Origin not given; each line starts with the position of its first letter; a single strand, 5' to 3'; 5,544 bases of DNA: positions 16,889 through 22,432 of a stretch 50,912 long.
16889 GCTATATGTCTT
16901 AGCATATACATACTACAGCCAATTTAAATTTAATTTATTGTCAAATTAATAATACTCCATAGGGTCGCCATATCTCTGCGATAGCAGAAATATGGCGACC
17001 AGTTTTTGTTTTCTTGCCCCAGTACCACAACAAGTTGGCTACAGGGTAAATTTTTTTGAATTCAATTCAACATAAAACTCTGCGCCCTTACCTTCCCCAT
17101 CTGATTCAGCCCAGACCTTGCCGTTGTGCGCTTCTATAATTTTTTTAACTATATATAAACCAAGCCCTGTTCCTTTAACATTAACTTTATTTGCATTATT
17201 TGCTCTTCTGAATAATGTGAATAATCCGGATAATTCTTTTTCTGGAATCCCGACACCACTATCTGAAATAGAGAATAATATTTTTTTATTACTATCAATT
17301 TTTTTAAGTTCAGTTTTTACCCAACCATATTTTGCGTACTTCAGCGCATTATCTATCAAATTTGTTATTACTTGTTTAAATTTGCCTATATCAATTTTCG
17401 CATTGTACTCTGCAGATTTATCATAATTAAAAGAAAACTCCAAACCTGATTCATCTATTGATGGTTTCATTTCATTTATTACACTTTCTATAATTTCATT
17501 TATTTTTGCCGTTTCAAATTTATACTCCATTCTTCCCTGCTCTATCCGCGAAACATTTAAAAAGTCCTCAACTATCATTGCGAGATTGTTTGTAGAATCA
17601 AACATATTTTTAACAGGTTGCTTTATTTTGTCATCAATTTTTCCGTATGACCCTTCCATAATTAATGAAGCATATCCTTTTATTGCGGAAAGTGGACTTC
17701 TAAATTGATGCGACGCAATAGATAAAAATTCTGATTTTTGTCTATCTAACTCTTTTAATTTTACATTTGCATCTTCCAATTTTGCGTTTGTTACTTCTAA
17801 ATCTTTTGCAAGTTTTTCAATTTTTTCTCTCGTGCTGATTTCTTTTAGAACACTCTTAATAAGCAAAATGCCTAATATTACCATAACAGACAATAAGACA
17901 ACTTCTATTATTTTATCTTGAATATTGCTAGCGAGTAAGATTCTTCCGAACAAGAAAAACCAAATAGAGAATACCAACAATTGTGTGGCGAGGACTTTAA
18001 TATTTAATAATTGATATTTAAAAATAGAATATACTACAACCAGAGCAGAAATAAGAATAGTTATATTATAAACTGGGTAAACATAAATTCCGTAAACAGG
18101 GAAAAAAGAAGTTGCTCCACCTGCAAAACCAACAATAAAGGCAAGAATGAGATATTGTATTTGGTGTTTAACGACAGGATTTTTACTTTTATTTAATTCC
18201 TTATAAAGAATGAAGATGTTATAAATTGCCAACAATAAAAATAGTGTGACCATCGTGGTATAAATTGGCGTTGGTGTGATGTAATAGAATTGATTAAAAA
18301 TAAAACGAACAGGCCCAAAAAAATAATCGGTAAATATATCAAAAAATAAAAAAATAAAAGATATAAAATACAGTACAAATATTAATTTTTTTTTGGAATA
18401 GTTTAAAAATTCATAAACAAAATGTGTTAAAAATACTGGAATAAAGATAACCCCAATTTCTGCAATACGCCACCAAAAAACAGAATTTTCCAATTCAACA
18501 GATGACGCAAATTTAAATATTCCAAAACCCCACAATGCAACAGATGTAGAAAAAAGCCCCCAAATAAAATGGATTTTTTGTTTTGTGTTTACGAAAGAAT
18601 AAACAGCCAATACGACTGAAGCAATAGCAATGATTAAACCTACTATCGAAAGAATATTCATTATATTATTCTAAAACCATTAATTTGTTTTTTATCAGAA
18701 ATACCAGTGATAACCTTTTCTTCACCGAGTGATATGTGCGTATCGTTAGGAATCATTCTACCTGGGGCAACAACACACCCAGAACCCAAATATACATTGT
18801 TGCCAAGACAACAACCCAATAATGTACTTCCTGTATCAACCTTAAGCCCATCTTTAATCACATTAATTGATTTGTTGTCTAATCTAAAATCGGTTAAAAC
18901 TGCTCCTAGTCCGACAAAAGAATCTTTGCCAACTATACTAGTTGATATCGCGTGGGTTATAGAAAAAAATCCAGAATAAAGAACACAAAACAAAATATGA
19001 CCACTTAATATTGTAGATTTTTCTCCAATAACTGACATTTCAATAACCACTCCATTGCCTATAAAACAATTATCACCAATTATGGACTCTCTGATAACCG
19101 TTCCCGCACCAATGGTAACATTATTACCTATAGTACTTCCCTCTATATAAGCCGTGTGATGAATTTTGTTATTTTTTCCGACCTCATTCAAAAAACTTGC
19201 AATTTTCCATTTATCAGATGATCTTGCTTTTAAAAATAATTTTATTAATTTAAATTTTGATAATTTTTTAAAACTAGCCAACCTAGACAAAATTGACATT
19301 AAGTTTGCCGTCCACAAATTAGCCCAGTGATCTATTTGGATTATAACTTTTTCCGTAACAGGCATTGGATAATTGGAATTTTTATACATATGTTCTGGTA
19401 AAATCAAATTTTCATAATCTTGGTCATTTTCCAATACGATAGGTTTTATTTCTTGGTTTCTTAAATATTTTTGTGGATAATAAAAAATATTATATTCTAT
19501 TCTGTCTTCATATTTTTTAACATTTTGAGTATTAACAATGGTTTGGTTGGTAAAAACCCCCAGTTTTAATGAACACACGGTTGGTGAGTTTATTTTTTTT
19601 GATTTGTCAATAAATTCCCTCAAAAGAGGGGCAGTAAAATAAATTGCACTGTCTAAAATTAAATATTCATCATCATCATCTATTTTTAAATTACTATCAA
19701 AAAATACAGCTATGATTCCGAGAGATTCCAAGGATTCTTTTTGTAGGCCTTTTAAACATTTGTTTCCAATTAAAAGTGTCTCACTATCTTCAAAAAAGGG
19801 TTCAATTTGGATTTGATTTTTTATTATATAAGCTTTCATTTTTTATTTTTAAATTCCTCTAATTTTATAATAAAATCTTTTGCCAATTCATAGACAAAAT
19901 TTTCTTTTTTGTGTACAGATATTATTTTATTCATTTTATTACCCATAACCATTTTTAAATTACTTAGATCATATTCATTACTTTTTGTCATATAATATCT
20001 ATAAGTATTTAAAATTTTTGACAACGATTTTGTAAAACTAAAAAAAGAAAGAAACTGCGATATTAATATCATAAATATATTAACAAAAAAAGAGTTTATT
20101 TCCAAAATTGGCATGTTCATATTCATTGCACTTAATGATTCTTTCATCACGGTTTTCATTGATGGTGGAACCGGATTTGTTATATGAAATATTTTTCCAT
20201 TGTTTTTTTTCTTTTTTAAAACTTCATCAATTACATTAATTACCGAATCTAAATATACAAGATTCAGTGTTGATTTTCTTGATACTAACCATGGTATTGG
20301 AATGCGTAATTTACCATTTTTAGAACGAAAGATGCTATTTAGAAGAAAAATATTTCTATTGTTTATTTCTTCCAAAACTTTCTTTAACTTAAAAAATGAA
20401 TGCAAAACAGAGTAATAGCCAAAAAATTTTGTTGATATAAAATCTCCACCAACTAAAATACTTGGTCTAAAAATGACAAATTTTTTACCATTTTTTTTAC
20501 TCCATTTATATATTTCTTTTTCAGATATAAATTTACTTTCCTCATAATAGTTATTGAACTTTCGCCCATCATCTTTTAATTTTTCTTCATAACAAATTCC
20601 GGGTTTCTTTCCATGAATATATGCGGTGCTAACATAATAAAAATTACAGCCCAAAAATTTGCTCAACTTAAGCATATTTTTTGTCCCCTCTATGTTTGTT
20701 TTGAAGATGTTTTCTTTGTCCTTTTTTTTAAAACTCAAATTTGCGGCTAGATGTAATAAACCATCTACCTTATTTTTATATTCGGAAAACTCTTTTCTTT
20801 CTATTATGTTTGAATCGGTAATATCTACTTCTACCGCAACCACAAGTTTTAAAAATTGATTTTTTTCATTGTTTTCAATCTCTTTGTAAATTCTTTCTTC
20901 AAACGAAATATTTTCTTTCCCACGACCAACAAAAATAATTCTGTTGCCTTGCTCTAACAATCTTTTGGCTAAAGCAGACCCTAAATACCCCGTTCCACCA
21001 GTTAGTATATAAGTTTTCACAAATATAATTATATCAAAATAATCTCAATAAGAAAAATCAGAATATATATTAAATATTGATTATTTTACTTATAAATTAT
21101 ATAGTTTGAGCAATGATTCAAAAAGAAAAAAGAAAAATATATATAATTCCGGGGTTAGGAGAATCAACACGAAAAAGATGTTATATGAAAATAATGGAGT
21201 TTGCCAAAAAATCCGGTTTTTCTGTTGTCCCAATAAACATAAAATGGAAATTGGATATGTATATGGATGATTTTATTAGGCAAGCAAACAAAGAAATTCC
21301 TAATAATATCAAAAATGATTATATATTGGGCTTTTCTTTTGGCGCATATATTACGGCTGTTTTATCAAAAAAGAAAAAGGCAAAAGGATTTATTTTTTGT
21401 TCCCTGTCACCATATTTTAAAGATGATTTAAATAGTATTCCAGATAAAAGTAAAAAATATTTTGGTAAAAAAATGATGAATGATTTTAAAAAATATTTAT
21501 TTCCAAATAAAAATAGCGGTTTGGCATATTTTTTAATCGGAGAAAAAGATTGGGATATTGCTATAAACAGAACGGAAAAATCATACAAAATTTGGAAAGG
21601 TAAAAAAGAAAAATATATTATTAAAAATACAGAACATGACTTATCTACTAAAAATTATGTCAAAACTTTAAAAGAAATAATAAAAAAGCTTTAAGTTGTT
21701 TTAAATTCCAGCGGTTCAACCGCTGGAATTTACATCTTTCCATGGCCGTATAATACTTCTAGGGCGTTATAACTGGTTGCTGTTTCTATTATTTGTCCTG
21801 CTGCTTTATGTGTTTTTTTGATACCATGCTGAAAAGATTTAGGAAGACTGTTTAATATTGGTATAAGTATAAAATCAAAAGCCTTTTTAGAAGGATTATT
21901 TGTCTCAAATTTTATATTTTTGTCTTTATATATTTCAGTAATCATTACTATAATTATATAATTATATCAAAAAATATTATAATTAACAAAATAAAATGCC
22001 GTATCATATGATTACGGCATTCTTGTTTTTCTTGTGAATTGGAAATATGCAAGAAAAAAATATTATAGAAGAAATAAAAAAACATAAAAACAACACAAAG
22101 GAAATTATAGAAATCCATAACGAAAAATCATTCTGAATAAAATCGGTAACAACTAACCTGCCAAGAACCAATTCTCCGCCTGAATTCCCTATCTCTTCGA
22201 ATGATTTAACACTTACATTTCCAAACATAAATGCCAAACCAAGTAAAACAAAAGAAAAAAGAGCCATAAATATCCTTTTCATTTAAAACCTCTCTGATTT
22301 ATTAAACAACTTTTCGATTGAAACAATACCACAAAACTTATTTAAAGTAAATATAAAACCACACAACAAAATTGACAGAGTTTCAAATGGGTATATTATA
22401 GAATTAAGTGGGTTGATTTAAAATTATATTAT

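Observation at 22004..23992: Triplicated promoter driving a small membrane protein and two diverged His-rich hydrophilic paralogs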

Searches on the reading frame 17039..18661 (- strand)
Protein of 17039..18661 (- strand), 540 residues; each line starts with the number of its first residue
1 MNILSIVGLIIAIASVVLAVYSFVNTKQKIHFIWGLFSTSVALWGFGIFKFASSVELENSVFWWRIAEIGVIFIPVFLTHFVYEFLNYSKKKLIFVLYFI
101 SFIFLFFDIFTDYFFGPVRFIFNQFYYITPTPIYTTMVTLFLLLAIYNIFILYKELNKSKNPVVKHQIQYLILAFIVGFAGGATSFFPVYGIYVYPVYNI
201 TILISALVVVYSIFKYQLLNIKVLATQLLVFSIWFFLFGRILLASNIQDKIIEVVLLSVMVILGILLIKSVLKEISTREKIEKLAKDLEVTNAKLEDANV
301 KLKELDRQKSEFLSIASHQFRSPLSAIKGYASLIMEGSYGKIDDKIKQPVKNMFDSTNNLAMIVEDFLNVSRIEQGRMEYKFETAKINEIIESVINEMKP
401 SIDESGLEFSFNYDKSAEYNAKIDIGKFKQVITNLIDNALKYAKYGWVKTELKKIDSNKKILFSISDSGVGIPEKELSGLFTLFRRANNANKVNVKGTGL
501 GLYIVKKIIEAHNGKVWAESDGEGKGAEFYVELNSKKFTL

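Call 85: search_protein_families(library=pfam, proteins=[window:17039-18661:-], max_evalue=0.00001)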
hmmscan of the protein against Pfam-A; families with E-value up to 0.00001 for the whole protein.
window:17039-18661:- (540 aa): 3 families
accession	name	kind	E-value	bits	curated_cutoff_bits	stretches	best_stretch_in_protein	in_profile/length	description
PF02518.31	HATPase_c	-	2.6e-24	86.2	26.4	1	426-534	4-108/111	Histidine kinase-, DNA gyrase B-, and HSP90-like ATPase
PF00512.31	HisKA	-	2.6e-13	50.3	26.9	1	308-376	1-66/66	His Kinase A (phospho-acceptor) domain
PF16927.11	HisKA_7TM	-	3.4e-12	47.1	28.6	1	9-221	3-222/224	N-terminal 7TM region of histidine kinase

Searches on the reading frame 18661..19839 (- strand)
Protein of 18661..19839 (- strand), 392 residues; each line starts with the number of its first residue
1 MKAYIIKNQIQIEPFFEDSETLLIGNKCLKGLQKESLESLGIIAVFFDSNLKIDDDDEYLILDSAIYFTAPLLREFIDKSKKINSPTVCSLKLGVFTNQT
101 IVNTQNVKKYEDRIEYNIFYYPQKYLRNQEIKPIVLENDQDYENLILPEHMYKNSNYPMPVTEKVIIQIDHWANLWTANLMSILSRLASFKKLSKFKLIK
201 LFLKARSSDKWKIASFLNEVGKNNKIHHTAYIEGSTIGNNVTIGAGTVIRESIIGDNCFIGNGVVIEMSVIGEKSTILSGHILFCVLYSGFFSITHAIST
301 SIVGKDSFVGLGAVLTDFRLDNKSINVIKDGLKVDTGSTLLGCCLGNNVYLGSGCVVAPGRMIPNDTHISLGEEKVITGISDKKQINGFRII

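Call 85: search_protein_families(library=pfam, proteins=[window:18661-19839:-], max_evalue=0.00001)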
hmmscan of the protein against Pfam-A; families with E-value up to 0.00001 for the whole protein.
window:18661-19839:- (392 aa): 4 families
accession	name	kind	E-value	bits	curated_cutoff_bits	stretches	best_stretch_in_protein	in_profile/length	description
PF25084.1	LbH_EIF2B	-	2.8e-15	56.6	54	1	220-281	24-85/105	EIF2B subunit epsilon LbH domain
PF00132.30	Hexapep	-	2.5e-14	52.7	27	1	220-250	4-35/36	Bacterial transferase hexapeptide (six repeats)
PF07959.18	Fucose_pyrophosphorylase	-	1.1e-07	31.6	34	0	218-283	277-341/418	Fucose pyrophosphorylase domain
PF24894.1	Hexapep_GlmU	-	3.6e-06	27.5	23.3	0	221-266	38-83/104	GlmU-like, C-terminal hexapeptide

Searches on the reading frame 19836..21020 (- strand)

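Call 90: search_protein_families(library=pfam, proteins=[window:19836-21020:-], max_evalue=0.001)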
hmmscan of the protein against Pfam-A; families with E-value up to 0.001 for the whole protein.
window:19836-21020:- (394 aa): 8 families
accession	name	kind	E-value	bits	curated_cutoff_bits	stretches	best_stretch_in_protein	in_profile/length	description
PF07993.18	NAD_binding_4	-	2.4e-32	112.6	20.1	1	6-197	1-210/258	Male sterility protein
PF01370.27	Epimerase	-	2.8e-24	86.3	20.9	1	5-193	2-176/240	NAD dependent epimerase/dehydratase family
PF16363.11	GDP_Man_Dehyd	-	1.9e-15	57.6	27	1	6-181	2-175/332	GDP-mannose 4,6 dehydratase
PF01073.25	3Beta_HSD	-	3.4e-12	46.4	22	1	6-188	2-180/280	3-beta hydroxysteroid dehydrogenase/isomerase family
PF04321.23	RmlD_sub_bind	-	5.2e-10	39.3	27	1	5-191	4-153/287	RmlD substrate binding domain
PF08659.16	KR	-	1.9e-08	34.9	22.6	1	3-98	2-95/180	KR domain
PF02719.21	Polysacc_synt_2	-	1.6e-07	31.3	20.2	1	6-122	3-117/293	Polysaccharide biosynthesis protein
PF00106.31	adh_short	-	2.6e-07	30.7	26.6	1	2-118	1-117/195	short chain dehydrogenase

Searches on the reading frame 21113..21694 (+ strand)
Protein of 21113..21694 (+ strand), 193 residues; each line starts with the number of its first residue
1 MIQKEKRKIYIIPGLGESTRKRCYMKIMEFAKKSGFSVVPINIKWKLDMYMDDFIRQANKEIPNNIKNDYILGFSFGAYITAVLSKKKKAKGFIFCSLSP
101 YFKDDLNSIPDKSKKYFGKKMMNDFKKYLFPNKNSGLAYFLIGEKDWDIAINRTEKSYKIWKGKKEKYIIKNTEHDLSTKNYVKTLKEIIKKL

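Call 7: search_protein_families(library=pfam, proteins=[window:21113-21694:+], max_evalue=1)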
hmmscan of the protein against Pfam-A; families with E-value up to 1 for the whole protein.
window:21113-21694:+ (193 aa): 4 families
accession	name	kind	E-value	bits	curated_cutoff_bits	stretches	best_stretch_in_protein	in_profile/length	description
PF12146.15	Hydrolase_4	-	0.0008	19.2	27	1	50-130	58-139/239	Serine aminopeptidase, S33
PF12695.13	Abhydrolase_5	-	0.0017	18.6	27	1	21-108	12-98/164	Alpha/beta hydrolase family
PF00561.26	Abhydrolase_1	-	0.024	14.7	25.8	1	12-128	35-134/245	alpha/beta hydrolase fold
PF03959.19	FSH1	-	0.044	13.9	21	1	55-175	89-199/211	Serine hydrolase (FSH1)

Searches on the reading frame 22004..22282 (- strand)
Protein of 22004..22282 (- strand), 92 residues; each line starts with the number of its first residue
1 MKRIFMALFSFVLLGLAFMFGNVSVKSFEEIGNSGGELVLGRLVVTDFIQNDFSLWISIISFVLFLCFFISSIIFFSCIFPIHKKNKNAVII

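Call 7: search_protein_families(library=pfam, proteins=[window:22004-22282:-], max_evalue=1)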
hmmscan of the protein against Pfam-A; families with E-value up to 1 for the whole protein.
window:22004-22282:- (92 aa): 4 families
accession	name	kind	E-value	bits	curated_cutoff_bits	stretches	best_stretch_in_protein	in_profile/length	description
PF12420.13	DUF3671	-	0.0016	18.4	34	1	4-87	161-213/223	Fam-L, Fam-M like protein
PF12698.13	ABC2_membrane_3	-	0.12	11.9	31.6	1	6-86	217-271/347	ABC-2 family transporter protein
PF18895.5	T4SS_pilin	-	0.31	11.6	26.6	0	49-76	8-36/71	Type IV secretion system pilin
PF21976.1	SMIM43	-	0.38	11.2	27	1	4-45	9-50/63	Small integral membrane protein 43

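Call 61: search_protein_families(library=ncbifam, proteins=[window:22004-22282:-], max_evalue=1)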
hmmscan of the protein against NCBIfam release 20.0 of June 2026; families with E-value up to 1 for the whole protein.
window:22004-22282:- (92 aa): 2 families
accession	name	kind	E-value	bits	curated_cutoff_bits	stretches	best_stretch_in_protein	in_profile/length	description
NF040904.1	PhrA_Strep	subfamily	0.016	15.4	40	1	2-24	4-25/56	PhrA family quorum-sensing system peptide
NF033218.1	anchor_AmaP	equivalog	0.053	13.3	55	1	2-81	5-71/166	alkaline shock response membrane anchor protein AmaP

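Call 62: search_protein_families(library=phrogs, proteins=[window:22004-22282:-], max_evalue=1)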
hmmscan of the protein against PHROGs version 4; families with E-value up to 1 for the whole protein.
window:22004-22282:- (92 aa): 0 families

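Call 63: search_protein_families(library=padloc, proteins=[window:22004-22282:-], max_evalue=1)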
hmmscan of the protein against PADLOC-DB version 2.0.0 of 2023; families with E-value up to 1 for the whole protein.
window:22004-22282:- (92 aa): 1 family
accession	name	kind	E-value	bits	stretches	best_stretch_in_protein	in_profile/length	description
PDLC00685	Effector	-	0.0058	14.4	1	40-91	50-101/174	2TM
